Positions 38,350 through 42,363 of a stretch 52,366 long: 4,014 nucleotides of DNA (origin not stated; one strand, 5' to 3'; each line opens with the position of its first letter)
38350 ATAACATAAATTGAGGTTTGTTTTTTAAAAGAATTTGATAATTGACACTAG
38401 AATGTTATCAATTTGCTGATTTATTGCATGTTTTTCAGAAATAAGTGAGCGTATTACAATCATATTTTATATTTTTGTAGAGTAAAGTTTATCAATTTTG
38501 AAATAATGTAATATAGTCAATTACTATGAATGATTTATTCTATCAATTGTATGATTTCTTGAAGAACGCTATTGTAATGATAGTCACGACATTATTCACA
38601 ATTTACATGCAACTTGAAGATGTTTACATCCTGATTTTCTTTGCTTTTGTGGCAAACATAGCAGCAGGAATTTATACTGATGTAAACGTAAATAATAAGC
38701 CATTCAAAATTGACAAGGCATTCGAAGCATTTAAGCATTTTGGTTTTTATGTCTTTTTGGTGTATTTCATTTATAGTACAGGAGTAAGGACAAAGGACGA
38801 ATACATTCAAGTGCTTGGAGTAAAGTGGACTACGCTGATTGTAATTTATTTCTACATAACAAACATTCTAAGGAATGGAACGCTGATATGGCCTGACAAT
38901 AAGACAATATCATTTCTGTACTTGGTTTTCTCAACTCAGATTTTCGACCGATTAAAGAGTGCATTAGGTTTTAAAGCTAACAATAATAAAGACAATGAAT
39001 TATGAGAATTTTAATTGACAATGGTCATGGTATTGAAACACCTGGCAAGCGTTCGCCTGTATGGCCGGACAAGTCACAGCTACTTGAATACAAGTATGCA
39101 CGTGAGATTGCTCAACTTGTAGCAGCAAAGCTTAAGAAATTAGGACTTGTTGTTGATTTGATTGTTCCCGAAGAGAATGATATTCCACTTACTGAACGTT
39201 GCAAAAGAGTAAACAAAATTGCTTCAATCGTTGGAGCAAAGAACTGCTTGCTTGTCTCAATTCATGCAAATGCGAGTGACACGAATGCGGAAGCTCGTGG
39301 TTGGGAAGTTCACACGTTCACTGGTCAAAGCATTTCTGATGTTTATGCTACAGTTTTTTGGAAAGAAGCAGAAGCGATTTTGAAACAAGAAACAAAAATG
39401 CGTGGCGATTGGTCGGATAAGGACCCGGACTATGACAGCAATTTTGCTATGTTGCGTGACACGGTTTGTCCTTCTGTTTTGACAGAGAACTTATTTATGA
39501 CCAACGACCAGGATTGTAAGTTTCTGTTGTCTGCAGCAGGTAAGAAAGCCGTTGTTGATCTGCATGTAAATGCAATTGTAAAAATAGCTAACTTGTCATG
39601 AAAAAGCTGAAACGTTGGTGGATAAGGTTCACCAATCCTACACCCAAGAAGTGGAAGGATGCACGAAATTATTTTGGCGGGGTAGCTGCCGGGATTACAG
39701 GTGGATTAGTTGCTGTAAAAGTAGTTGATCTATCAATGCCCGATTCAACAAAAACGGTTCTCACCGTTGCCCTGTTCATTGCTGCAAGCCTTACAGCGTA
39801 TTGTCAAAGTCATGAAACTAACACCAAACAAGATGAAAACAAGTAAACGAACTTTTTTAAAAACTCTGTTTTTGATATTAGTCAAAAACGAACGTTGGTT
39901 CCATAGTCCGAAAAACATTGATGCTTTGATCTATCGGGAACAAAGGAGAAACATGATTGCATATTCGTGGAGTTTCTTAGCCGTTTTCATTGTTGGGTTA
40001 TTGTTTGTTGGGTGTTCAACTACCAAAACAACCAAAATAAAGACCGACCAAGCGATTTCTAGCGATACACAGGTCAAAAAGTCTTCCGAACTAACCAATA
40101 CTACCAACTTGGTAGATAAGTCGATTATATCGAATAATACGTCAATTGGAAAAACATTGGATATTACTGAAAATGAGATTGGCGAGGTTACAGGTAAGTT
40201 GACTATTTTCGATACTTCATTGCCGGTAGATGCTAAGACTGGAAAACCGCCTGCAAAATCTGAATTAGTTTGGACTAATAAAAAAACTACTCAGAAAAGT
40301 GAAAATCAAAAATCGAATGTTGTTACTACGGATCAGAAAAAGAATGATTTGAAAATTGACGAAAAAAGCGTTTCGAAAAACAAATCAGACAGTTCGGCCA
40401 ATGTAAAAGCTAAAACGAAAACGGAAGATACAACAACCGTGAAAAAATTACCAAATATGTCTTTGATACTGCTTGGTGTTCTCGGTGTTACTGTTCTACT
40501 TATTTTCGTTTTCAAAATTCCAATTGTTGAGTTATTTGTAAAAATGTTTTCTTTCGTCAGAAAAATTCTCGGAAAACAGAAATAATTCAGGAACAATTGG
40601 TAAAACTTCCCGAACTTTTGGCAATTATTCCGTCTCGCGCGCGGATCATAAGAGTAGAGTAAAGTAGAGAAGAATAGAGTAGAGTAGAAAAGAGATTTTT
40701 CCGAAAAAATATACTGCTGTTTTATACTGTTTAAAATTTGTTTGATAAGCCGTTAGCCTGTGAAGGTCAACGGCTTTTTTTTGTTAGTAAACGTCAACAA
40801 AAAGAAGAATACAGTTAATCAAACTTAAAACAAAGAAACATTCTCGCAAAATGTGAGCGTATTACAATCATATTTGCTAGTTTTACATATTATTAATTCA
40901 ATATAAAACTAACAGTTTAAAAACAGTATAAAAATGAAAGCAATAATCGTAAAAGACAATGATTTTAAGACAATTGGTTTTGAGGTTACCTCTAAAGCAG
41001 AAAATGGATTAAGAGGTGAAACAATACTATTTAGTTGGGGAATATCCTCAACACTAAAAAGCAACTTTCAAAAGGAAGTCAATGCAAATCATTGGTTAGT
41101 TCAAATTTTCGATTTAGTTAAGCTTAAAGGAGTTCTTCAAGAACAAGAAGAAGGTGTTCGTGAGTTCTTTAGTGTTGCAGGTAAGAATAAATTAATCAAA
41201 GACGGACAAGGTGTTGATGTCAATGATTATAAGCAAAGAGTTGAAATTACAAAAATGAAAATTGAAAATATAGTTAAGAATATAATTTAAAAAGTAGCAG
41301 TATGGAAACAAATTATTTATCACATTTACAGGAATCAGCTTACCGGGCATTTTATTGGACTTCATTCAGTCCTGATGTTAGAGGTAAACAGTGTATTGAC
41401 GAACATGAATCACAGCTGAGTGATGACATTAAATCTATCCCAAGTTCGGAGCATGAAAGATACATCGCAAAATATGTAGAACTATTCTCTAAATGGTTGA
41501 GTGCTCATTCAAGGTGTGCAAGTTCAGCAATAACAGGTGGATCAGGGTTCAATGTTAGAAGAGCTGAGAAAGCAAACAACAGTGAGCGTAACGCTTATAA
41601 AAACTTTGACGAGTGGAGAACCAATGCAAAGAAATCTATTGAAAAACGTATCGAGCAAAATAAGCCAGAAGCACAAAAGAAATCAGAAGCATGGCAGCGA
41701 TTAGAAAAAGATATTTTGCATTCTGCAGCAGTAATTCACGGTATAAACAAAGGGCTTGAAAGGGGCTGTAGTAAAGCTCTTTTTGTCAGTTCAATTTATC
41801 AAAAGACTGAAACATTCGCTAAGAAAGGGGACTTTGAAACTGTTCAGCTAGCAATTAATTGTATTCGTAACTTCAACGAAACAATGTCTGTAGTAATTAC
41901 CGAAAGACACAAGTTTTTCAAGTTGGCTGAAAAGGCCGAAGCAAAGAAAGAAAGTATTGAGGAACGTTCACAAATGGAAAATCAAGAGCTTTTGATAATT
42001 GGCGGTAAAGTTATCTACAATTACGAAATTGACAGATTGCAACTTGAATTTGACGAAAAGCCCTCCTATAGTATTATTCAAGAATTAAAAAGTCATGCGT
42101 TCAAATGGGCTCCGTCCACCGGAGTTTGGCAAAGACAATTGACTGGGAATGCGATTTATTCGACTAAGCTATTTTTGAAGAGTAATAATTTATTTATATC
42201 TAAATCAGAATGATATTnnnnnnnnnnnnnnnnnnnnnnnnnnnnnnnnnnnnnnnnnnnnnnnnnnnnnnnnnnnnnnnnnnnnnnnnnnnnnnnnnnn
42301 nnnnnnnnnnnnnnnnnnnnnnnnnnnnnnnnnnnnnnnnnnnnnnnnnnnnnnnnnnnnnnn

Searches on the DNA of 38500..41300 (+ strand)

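Call 87: search_dna_similar(query=window:38500-41300:+, collection=phages, mode=distant, max_rows=10)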
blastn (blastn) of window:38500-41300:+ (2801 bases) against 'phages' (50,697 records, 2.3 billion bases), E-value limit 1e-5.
No match.

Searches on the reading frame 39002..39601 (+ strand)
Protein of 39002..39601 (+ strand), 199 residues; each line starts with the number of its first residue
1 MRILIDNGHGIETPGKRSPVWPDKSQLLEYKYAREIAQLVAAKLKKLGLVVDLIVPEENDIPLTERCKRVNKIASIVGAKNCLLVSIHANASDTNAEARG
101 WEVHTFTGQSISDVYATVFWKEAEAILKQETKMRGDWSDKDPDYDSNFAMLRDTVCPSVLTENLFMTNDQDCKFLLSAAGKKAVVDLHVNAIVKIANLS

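Call 88: search_protein_families(library=phrogs, proteins=[window:39002-39601:+], max_evalue=0.00001)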
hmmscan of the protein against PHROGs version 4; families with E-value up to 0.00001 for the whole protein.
window:39002-39601:+ (199 aa): 2 families
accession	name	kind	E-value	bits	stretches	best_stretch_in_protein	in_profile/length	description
phrog_435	-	lysis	3.5e-41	142.8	1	1-194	113-283/556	endolysin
phrog_2742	-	lysis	1.8e-15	58.2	1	2-198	3-183/318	endolysin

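Call 105: find_related_loci(query=window:39002-39601:+, collection=viral_contigs, flank=6000)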
Query window:39002-39601:+ (199 aa) in viral_contigs; peptide patterns used: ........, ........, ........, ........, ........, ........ (x = any residue, [..] = any of these).
70 stretches matched a pattern; 58 encode a relative of the query (tblastn E <= 1e-3); 58 distinct loci.
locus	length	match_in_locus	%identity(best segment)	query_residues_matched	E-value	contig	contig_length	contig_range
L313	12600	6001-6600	71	1-198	4e-97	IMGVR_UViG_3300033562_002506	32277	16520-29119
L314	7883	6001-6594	65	1-198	2e-86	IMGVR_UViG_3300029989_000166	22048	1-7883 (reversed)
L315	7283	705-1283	47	1-197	3e-56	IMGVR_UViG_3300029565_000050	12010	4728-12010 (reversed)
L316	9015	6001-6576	48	1-194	5e-56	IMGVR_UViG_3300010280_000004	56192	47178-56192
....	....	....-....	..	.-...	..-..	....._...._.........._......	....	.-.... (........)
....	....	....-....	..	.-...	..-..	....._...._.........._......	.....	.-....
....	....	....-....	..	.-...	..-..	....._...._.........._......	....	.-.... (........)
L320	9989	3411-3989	46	1-197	5e-55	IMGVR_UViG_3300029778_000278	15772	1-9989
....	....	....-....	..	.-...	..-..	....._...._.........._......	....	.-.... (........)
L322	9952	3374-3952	45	1-197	2e-54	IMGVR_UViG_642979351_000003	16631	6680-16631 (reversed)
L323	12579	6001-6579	46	1-197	1e-54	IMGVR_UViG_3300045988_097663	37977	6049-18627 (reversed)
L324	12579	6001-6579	45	1-197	2e-54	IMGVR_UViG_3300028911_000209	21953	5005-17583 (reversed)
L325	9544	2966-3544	46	1-197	1e-54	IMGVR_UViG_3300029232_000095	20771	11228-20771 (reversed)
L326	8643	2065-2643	45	1-197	1e-54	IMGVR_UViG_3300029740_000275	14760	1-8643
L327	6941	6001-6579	45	1-197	2e-54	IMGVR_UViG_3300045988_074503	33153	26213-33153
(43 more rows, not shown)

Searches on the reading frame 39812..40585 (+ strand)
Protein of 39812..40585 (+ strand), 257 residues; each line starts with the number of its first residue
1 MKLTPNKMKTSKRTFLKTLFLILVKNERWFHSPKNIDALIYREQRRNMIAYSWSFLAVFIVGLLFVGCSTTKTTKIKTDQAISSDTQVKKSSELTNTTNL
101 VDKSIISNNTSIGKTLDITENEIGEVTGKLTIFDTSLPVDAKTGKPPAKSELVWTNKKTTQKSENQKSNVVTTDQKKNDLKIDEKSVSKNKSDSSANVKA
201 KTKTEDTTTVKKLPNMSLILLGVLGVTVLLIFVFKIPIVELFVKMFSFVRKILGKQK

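Call 55: find_homologous_proteins(query=window:39812-40585:+)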
Query window:39812-40585:+ (257 aa): 3 proteins with E <= 0.001 among 606 candidates.
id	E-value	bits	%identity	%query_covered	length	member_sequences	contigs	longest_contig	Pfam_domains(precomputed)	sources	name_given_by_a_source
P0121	5.9e-146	502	97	97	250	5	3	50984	-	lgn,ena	-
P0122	6.2e-54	201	46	95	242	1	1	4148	-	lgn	-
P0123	5.3e-48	182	45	95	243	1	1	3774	-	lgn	-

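Call 56: find_encoding_contigs(protein=P0122, flank=5000, max_places=3)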
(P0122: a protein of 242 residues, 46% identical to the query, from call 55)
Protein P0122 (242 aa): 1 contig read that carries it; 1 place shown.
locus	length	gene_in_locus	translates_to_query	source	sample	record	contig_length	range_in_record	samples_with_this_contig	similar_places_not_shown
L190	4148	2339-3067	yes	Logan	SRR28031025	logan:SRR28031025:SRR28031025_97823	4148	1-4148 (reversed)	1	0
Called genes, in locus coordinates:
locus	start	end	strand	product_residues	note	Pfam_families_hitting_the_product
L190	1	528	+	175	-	?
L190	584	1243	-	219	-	-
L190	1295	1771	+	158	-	-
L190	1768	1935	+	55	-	-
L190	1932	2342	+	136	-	PF18925:DUF5675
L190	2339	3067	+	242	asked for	-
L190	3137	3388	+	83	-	-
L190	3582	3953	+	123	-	PF26991:DUF8317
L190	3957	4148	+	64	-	?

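Call 57: find_encoding_contigs(protein=P0123, flank=5000, max_places=3)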
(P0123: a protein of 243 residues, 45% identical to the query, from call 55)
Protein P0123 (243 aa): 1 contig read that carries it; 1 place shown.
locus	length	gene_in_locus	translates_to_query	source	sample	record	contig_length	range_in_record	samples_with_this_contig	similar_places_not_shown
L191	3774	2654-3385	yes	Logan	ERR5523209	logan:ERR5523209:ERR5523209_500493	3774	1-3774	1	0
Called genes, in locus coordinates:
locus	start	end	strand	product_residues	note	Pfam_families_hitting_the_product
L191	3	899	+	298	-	?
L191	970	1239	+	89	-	-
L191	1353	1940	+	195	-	-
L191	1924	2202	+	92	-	-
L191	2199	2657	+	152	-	-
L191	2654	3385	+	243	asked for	-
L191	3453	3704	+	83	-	-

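Call 58: find_encoding_contigs(protein=P0121, flank=6000, max_places=4)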
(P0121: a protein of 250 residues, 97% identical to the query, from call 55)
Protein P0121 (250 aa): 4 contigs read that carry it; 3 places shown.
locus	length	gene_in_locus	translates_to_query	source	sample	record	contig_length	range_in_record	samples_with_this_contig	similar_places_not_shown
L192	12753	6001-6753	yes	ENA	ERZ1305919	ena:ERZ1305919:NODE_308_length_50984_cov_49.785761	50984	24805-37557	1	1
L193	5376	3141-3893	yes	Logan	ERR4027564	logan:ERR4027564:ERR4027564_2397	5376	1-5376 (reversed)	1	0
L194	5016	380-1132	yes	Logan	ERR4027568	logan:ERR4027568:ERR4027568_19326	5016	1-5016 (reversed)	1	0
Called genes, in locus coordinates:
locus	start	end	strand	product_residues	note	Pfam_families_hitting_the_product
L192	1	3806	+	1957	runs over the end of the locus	-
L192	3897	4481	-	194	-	-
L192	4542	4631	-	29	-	-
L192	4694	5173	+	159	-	-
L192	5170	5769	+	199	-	PF01520:Amidase_3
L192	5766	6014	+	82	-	-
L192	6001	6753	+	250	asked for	-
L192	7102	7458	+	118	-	-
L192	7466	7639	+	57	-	-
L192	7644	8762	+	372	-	PF18847:LPD29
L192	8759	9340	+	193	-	-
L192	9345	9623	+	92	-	-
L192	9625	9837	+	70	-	-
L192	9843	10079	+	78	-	-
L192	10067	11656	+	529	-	PF13708:DUF4942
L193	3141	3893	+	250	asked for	-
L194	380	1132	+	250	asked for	-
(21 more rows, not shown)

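Call 70: find_related_loci(query=A5, collection=metagenome_contigs, flank=10000)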
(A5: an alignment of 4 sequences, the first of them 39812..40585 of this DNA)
Query A5 (257 aa) in metagenome_contigs; peptide patterns used: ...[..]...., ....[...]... (x = any residue, [..] = any of these).
599 stretches matched a pattern, but none encodes a relative of the query by tblastn (E <= 1e-3).

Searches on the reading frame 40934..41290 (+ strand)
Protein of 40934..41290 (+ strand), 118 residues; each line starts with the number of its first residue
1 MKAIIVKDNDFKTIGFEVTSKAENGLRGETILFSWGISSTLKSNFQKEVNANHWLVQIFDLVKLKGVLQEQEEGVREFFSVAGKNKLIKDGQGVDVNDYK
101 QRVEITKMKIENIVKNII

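Call 71: find_homologous_proteins(query=window:40934-41290:+)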
Query window:40934-41290:+ (118 aa): 13 proteins with E <= 0.001 among 14 candidates.
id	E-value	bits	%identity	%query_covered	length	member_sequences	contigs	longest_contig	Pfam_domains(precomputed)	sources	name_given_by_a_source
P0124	3.3e-64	232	96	99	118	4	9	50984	-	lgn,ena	-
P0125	7.5e-37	144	63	100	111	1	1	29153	-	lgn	-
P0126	2.2e-35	139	62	99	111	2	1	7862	-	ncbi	-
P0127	5.8e-34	135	60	88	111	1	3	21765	-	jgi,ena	-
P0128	2.6e-30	123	58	100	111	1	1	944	-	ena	-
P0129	9.3e-29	118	54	100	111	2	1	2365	-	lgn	-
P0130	1.3e-28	117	54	100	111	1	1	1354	-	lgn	-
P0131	1.9e-28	117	55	100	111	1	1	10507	-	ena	-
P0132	2.1e-21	94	48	100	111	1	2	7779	-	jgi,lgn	jgi:hypothetical protein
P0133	1.5e-17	82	41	99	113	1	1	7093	-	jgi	-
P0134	2.1e-17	81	43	100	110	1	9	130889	-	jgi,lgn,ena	-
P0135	6.5e-14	70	42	98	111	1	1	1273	-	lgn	-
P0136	1.8e-11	62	43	100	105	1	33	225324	-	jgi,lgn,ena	-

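Call 72: find_encoding_contigs(protein=P0125, flank=10000, max_places=2)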
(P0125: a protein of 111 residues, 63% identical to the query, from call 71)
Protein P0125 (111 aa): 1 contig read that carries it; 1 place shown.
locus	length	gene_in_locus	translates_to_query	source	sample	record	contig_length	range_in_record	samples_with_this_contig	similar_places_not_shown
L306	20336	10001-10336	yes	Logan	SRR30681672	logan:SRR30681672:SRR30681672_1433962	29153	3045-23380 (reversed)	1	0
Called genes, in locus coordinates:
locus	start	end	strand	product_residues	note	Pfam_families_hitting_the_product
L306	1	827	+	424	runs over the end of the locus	PF00303:Thymidylat_synt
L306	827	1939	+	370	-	-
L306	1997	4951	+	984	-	PF04860:Phage_portal (weak), PF14890:Intein_splicing, PF14528:LAGLIDADG_3 (weak)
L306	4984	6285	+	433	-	-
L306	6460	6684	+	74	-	-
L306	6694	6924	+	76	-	-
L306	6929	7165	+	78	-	-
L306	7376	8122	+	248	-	-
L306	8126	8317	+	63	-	-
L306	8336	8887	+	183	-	PF18757:Nmad5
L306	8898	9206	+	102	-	-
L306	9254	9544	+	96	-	-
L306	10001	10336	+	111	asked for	-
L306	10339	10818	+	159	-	-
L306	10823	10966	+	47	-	-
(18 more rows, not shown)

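Call 73: find_encoding_contigs(protein=P0127, flank=10000, max_places=2)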
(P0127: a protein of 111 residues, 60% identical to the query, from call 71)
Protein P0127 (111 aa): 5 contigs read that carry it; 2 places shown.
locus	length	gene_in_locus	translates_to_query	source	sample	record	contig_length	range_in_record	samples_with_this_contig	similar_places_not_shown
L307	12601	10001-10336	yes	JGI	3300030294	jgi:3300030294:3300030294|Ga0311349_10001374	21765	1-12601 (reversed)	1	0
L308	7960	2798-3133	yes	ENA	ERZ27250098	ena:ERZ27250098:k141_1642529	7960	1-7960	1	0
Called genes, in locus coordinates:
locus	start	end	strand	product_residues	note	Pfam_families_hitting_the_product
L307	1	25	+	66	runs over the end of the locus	-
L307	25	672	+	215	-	-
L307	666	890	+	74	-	-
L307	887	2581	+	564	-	PF00176:SNF2-rel_dom, PF04851:ResIII (faint), PF00271:Helicase_C (faint)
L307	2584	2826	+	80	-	-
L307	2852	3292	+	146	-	-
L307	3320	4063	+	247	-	-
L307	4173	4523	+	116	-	-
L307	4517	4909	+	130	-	-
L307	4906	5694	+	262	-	PF25200:DUF7833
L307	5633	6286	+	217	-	PF00308:Bac_DnaA (weak)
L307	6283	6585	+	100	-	-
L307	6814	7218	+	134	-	PF00436:SSB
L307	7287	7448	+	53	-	-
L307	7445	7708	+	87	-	-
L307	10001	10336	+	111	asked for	-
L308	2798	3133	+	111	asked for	-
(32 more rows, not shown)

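Call 74: find_encoding_contigs(protein=P0134, flank=10000, max_places=3)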
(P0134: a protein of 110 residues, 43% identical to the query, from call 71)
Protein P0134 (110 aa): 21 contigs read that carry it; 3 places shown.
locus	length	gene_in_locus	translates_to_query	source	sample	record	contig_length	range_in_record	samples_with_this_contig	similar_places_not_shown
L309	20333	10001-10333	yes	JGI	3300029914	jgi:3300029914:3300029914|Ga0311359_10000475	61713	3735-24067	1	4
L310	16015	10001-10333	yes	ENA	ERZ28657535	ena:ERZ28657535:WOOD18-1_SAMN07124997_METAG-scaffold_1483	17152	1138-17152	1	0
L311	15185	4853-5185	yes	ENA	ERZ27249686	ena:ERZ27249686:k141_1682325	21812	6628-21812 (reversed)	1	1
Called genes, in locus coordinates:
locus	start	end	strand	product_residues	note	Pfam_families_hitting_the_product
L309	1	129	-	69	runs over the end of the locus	-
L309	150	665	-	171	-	-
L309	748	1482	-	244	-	-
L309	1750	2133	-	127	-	-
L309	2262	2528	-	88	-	-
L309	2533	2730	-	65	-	-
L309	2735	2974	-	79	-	-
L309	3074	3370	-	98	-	-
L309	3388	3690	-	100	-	-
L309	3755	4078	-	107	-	-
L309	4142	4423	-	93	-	-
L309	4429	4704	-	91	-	-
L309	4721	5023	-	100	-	-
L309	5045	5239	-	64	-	-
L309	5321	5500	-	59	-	-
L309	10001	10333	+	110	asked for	-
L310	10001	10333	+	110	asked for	-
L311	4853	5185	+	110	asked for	-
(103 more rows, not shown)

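Call 104: find_encoding_contigs(protein=P0126, flank=10000, max_places=3)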
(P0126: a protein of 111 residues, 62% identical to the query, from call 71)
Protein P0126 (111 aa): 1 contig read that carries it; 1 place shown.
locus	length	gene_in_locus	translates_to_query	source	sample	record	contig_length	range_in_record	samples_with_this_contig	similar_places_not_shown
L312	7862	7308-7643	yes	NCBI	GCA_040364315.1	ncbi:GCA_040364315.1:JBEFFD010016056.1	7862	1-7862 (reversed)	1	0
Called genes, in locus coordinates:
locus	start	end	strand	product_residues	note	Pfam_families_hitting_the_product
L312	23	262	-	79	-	-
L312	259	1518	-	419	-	PF05065:Phage_capsid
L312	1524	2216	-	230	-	PF04586:Peptidase_S78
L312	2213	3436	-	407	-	PF04860:Phage_portal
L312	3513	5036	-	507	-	-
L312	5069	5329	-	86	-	-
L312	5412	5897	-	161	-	-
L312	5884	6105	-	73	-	-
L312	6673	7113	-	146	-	PF16677:GP3_package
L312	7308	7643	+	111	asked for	-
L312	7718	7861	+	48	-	?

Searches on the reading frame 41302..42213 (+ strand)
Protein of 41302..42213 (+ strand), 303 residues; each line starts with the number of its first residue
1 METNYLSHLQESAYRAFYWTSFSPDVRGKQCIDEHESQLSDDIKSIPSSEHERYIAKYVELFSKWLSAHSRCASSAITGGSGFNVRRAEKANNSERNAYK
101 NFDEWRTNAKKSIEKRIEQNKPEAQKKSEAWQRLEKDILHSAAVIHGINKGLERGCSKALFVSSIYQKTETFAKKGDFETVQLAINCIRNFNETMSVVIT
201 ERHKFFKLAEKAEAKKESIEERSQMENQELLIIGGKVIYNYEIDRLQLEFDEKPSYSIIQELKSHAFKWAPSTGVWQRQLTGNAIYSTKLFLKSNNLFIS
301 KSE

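Call 9: search_protein_families(library=pfam, proteins=[window:41302-42213:+], max_evalue=0.01)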
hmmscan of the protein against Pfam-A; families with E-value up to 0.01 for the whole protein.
window:41302-42213:+ (303 aa): 0 families

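Call 10: search_protein_families(library=phrogs, proteins=[window:41302-42213:+], max_evalue=0.001)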
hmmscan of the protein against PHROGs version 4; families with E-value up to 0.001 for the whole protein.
window:41302-42213:+ (303 aa): 4 families
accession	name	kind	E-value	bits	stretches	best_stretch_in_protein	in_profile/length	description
phrog_19458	-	DNA, RNA and nucleotide metabolism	2.5e-20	74.2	1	53-289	65-294/306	primase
phrog_6744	-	unknown function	1.5e-10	41.7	1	220-294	277-351/355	-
phrog_21969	-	unknown function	3.5e-08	33.6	1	111-227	280-403/502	-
phrog_27491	-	unknown function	0.00018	20.9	1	238-296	329-387/722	-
